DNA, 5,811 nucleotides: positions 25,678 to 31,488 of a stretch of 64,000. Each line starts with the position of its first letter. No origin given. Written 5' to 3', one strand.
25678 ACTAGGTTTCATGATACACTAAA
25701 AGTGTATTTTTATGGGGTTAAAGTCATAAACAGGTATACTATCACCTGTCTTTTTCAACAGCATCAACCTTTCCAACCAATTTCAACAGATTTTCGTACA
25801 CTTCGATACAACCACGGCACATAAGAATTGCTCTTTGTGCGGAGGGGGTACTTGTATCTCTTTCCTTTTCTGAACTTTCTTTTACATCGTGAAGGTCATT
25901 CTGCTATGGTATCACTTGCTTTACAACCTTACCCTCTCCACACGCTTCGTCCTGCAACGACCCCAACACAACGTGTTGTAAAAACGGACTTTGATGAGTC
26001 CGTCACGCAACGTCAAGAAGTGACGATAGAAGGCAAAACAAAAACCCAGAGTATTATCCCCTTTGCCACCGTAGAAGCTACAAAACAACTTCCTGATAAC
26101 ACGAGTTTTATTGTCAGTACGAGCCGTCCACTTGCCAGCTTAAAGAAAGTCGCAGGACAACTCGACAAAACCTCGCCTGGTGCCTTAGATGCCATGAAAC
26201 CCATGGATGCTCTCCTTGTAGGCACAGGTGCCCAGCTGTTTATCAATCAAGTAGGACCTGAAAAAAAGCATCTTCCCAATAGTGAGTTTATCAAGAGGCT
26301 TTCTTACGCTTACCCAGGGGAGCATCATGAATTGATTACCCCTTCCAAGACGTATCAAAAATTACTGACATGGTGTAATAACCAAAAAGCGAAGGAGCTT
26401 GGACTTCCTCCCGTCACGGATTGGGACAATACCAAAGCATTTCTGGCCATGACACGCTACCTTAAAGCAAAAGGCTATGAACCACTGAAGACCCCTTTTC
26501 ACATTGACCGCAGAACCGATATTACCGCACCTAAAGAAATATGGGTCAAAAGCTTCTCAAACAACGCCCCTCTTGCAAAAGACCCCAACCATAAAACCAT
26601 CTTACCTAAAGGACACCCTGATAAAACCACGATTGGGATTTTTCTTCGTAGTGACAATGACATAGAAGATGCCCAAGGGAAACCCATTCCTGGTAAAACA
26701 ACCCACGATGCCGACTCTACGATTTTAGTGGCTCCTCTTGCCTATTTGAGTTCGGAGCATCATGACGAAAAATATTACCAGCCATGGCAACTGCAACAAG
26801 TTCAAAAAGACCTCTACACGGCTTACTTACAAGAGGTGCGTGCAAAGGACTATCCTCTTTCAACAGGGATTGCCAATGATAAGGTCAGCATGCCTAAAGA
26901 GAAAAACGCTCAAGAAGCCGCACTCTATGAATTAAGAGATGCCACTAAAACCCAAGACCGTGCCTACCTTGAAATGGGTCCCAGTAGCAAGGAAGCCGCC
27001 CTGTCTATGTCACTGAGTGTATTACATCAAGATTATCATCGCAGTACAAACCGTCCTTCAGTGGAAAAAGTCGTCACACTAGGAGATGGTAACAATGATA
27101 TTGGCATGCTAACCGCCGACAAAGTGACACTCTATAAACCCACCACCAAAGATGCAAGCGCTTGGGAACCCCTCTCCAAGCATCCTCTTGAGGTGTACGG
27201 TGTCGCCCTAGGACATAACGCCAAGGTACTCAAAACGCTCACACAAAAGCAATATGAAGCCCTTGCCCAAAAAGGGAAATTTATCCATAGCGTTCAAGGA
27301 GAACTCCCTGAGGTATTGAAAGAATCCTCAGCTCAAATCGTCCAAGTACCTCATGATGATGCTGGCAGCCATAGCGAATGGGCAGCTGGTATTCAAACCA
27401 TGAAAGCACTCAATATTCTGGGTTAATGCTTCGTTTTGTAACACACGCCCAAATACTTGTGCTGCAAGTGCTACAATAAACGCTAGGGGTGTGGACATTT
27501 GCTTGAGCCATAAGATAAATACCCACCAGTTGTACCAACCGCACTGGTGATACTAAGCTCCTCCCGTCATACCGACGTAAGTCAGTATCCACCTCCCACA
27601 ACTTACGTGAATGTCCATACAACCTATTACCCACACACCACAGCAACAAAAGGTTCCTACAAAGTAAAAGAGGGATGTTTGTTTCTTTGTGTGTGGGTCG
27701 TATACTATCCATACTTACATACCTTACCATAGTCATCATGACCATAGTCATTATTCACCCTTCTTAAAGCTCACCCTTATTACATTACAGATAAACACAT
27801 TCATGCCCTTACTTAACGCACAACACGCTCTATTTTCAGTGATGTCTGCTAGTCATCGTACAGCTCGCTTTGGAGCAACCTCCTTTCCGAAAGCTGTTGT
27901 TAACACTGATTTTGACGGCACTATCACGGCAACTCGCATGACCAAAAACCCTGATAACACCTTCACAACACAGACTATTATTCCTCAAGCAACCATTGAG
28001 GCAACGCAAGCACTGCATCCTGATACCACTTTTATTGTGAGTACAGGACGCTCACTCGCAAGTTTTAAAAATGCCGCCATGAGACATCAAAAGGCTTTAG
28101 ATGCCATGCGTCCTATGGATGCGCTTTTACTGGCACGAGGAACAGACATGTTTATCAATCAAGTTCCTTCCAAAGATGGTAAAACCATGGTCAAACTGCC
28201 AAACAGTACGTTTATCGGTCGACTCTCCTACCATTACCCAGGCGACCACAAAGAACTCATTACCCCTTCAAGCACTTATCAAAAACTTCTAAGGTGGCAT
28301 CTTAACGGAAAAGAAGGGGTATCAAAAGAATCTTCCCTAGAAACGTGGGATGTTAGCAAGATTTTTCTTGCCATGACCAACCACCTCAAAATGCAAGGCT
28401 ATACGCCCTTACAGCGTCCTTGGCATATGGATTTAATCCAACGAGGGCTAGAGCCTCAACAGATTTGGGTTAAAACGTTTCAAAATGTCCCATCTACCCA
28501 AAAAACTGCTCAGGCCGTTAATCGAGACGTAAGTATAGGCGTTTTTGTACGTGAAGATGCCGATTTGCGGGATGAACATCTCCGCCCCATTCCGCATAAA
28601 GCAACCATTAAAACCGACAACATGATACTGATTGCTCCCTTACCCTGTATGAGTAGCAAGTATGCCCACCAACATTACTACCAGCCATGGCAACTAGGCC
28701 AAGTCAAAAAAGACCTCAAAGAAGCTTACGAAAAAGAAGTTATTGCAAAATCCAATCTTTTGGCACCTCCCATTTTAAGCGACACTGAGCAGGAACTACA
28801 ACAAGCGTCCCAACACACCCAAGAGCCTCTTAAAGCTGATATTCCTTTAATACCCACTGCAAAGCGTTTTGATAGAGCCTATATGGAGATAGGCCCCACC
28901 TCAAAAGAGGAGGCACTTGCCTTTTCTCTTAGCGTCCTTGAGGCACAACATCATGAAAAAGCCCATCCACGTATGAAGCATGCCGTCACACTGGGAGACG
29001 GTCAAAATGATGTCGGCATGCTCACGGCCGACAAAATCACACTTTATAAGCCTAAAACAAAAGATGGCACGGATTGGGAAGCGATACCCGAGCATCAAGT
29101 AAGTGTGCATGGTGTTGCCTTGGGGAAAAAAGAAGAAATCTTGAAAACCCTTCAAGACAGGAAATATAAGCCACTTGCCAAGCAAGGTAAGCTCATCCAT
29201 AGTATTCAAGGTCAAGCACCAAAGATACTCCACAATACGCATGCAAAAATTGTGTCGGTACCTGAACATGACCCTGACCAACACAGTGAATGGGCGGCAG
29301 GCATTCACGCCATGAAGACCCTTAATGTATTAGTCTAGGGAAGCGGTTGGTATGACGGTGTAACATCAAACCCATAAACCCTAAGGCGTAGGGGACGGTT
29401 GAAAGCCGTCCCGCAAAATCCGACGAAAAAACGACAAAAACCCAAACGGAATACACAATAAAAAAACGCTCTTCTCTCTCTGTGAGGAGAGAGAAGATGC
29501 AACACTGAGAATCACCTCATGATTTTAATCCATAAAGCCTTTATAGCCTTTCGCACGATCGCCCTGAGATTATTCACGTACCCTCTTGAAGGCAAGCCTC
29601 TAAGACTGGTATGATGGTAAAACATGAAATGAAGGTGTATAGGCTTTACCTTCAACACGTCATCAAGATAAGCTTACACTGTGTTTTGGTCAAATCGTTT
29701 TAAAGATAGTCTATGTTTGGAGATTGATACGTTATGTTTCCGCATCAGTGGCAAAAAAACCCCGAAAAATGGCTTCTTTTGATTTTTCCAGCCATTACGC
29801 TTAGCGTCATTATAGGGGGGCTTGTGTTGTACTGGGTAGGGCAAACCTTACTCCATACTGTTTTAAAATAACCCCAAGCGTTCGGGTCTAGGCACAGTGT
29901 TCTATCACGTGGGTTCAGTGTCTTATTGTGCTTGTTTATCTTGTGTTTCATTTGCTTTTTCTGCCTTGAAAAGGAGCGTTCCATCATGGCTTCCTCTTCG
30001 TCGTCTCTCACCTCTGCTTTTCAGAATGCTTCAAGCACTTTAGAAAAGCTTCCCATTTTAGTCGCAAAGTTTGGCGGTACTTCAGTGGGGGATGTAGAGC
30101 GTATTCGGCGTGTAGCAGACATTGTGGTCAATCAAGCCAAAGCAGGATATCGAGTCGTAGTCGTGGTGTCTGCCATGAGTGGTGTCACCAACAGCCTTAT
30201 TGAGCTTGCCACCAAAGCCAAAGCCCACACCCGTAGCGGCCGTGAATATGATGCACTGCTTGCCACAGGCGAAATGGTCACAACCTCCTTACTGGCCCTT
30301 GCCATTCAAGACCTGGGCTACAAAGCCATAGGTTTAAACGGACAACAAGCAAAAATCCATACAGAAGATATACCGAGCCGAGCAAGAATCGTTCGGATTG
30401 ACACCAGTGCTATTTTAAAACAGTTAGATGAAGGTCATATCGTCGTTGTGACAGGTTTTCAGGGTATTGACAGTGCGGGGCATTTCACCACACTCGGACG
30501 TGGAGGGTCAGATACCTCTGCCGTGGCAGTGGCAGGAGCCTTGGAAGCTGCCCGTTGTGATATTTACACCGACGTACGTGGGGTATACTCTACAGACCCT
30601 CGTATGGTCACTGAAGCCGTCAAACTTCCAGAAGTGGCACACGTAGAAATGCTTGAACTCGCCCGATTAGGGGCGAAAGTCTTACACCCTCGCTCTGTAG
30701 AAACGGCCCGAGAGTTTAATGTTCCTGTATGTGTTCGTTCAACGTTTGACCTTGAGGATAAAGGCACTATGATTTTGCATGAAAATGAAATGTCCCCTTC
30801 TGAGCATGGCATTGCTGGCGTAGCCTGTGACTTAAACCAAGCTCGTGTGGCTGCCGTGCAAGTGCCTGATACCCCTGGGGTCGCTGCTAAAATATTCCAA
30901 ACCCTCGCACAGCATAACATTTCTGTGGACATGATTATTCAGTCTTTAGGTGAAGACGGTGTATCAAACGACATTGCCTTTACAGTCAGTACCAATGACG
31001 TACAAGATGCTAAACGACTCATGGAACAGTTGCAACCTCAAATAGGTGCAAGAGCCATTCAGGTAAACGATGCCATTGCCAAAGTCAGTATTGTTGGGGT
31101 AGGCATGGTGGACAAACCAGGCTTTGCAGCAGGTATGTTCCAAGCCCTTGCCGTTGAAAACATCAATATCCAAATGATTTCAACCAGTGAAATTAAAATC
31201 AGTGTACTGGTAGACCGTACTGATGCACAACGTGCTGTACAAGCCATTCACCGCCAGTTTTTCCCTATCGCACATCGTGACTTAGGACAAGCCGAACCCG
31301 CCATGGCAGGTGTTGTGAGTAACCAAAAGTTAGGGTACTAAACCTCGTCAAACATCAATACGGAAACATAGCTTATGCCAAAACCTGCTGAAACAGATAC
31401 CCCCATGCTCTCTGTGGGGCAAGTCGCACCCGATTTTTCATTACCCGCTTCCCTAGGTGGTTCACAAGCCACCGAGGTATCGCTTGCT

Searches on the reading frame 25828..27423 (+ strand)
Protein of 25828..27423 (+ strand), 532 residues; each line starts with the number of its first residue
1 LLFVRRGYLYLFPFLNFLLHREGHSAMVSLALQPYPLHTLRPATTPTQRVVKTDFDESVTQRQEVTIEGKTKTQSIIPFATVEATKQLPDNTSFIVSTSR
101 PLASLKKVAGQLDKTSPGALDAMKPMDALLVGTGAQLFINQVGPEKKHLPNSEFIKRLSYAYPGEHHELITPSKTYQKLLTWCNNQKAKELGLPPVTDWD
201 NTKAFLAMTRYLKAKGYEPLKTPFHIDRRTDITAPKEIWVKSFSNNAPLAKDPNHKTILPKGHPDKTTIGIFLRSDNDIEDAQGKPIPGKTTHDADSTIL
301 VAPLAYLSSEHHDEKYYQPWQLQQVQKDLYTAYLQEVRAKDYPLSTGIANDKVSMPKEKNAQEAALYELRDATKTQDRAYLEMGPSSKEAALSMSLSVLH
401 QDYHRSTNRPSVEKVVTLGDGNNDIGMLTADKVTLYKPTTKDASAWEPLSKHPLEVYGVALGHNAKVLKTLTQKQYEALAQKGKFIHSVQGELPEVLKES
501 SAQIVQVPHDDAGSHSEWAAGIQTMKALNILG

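Call 23: search_protein_families(library=pfam, proteins=[window:25828-27423:+], max_evalue=0.01)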
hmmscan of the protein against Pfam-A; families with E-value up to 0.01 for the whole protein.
window:25828-27423:+ (532 aa): 1 family
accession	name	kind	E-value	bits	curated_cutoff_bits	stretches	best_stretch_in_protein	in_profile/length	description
PF08282.18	Hydrolase_3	-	0.0018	18.5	20.9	0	411-430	202-221/255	haloacid dehalogenase-like hydrolase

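Call 69: search_protein_families(library=padloc, proteins=[window:25828-27423:+], max_evalue=0.01)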
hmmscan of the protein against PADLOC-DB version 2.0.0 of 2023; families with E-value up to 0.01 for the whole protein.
window:25828-27423:+ (532 aa): 0 families

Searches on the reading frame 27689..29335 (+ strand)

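Call 23: search_protein_families(library=pfam, proteins=[window:27689-29335:+], max_evalue=0.01)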
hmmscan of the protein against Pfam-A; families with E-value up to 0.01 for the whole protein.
window:27689-29335:+ (549 aa): 1 family
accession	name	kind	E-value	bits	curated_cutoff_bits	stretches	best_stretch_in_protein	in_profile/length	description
PF08282.18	Hydrolase_3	-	3e-05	24.3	20.9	0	324-447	114-221/255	haloacid dehalogenase-like hydrolase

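Call 69: search_protein_families(library=padloc, proteins=[window:27689-29335:+], max_evalue=0.01)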
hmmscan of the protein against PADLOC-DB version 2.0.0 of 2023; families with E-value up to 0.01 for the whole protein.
window:27689-29335:+ (549 aa): 0 families

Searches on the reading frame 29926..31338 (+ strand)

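Call 23: search_protein_families(library=pfam, proteins=[window:29926-31338:+], max_evalue=0.01)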
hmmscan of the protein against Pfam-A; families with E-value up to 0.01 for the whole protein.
window:29926-31338:+ (471 aa): 6 families
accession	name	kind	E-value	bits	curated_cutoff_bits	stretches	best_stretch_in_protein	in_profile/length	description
PF00696.33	AA_kinase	-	4.9e-51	174.2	24.9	1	44-272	2-234/234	Amino acid kinase family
PF22468.2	ACT_9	-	3.1e-37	126.6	27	2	387-445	1-61/61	ACT domain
PF13840.12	ACT_7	-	3.5e-23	81.7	27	2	380-443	2-65/65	ACT domain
PF01842.31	ACT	-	2.3e-22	78.8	27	2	311-370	5-62/66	ACT domain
PF13291.12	ACT_4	-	7.8e-05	23.7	27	0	311-370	11-70/80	ACT domain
PF24367.1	DUF7523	-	0.0096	16.6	27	1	372-442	89-156/158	Family of unknown function (DUF7523)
